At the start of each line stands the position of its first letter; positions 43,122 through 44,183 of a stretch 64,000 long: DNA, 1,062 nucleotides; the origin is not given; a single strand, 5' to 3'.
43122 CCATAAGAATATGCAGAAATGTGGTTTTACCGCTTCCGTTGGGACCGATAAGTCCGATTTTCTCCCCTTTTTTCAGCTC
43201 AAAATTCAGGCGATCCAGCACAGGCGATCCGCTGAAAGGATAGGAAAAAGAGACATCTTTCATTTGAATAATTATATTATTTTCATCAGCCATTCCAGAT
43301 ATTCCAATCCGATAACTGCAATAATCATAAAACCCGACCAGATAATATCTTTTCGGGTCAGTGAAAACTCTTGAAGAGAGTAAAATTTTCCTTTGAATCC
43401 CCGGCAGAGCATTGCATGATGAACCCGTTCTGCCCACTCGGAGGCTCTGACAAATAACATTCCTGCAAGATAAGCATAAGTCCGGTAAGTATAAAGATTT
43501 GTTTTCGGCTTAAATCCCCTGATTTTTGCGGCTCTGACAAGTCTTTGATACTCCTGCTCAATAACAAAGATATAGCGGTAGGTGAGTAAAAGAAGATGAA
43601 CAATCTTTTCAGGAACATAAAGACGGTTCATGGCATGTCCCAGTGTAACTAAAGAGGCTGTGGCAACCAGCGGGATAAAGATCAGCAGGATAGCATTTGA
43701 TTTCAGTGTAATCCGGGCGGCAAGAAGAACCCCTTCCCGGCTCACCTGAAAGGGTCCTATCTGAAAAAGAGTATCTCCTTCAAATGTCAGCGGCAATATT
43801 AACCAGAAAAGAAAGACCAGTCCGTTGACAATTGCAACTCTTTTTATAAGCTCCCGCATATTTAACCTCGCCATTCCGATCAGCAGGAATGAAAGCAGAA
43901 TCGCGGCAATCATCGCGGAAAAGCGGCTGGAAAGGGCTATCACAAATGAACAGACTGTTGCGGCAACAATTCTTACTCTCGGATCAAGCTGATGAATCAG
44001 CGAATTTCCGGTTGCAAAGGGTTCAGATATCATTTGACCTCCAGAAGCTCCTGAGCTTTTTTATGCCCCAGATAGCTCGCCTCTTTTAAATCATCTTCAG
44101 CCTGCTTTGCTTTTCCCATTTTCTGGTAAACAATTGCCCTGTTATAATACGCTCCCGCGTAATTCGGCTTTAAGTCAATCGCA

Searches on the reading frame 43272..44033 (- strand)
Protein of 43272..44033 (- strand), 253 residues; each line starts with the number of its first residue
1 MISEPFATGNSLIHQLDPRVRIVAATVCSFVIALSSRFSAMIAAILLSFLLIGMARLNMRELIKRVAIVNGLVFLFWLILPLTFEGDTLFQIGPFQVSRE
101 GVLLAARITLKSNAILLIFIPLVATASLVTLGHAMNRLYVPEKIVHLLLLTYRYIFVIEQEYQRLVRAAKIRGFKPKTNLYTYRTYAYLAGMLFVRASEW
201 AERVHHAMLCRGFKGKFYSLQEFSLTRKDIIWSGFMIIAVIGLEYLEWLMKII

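Call 91: search_protein_families(library=pfam, proteins=[window:43272-44033:-], max_evalue=0.00001)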
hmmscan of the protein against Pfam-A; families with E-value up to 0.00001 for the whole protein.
window:43272-44033:- (253 aa): 1 family
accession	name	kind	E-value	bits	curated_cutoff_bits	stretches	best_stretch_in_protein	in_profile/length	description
PF02361.21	CbiQ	-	6.7e-38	130.9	25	1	10-215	2-210/216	Cobalt transport protein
